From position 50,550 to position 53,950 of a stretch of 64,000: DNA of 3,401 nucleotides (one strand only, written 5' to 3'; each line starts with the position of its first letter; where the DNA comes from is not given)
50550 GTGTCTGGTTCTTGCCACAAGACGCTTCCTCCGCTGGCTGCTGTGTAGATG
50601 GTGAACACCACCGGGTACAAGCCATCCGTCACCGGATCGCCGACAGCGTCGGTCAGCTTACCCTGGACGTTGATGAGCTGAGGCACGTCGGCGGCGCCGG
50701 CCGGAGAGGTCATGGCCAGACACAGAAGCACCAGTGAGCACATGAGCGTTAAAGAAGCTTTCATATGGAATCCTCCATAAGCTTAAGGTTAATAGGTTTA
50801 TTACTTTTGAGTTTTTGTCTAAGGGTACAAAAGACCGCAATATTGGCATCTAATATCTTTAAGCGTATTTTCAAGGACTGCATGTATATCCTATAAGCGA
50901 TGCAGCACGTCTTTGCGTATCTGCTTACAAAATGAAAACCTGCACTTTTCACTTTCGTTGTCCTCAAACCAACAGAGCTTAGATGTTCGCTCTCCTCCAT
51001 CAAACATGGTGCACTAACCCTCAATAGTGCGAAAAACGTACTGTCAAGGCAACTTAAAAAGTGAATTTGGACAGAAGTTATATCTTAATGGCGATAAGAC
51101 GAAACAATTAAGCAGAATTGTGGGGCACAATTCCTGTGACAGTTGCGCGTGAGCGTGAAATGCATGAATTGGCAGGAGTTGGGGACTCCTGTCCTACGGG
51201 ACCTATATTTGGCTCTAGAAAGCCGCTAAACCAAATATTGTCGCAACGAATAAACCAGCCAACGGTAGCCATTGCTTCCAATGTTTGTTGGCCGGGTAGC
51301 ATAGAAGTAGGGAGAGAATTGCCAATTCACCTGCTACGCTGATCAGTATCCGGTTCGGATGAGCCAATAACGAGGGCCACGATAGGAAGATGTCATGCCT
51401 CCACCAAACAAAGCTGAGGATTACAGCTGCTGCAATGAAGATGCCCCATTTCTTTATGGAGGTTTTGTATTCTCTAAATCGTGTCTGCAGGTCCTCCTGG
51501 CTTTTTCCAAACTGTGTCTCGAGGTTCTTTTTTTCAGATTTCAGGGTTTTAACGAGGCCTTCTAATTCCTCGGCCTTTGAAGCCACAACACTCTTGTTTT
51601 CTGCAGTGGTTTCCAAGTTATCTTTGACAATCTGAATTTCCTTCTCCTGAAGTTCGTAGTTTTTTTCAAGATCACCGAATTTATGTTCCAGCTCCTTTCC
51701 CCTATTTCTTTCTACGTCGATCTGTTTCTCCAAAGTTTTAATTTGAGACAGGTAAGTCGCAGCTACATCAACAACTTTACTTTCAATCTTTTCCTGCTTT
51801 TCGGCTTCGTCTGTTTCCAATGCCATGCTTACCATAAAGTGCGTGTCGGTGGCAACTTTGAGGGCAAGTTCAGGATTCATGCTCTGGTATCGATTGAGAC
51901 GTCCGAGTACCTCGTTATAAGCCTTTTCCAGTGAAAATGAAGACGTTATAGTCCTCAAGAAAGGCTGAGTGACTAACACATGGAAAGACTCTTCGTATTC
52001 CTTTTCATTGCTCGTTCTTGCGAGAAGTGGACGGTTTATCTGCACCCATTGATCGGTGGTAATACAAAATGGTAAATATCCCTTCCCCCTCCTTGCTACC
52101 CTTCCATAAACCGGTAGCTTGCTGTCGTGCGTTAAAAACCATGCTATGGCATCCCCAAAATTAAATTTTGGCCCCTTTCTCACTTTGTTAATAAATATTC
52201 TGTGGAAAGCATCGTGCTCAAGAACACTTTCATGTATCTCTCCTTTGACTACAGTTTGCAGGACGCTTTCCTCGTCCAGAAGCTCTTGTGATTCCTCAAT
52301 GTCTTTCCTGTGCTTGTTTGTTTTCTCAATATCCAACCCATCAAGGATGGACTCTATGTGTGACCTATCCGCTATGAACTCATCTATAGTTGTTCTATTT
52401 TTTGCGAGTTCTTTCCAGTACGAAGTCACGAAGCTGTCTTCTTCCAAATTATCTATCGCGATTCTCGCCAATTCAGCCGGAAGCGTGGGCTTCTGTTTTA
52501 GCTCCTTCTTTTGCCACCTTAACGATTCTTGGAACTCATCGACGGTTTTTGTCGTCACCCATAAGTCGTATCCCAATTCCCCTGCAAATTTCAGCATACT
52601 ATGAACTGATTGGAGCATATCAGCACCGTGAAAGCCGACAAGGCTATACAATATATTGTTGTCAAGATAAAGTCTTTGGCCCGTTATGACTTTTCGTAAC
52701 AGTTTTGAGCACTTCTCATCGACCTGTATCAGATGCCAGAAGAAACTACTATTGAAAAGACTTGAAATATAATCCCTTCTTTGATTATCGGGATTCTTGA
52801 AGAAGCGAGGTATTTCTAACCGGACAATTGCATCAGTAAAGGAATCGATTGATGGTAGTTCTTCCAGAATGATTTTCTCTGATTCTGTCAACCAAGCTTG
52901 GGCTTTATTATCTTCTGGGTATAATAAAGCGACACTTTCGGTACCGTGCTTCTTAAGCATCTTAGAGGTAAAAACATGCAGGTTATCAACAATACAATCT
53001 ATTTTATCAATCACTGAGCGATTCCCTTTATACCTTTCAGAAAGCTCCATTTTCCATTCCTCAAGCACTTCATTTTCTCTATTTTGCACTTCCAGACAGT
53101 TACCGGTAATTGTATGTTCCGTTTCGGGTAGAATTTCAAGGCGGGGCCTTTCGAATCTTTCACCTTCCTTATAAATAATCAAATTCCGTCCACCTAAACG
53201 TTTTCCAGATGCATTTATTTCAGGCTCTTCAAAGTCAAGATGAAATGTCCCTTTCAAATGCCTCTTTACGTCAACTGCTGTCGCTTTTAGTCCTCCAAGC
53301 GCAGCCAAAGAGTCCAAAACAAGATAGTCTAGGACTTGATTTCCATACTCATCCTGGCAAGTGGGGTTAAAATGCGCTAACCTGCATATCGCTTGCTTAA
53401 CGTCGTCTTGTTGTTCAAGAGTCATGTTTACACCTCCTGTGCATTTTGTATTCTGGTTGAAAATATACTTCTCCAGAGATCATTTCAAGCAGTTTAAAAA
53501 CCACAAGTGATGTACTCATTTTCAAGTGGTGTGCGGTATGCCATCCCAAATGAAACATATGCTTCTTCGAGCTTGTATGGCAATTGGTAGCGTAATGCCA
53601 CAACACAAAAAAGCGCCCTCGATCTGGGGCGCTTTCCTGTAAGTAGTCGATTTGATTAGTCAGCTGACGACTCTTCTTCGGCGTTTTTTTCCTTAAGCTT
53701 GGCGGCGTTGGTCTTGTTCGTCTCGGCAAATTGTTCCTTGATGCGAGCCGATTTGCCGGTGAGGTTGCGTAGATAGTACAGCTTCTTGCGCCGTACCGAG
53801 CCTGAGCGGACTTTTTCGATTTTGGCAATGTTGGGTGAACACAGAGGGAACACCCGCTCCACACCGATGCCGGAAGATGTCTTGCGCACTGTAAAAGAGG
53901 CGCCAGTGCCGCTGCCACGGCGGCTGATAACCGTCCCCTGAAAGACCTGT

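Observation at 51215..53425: Compositionally atypical orphan gene: PIN-like core, coiled coil and 3-TM tail, inserted after the rplS terminator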

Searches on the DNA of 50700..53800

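Call 109: search_rna_families(source=window, start=50700, end=53800, threshold=evalue, max_evalue=1)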
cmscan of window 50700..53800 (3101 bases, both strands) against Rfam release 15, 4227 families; matches with E-value up to 1: 0.
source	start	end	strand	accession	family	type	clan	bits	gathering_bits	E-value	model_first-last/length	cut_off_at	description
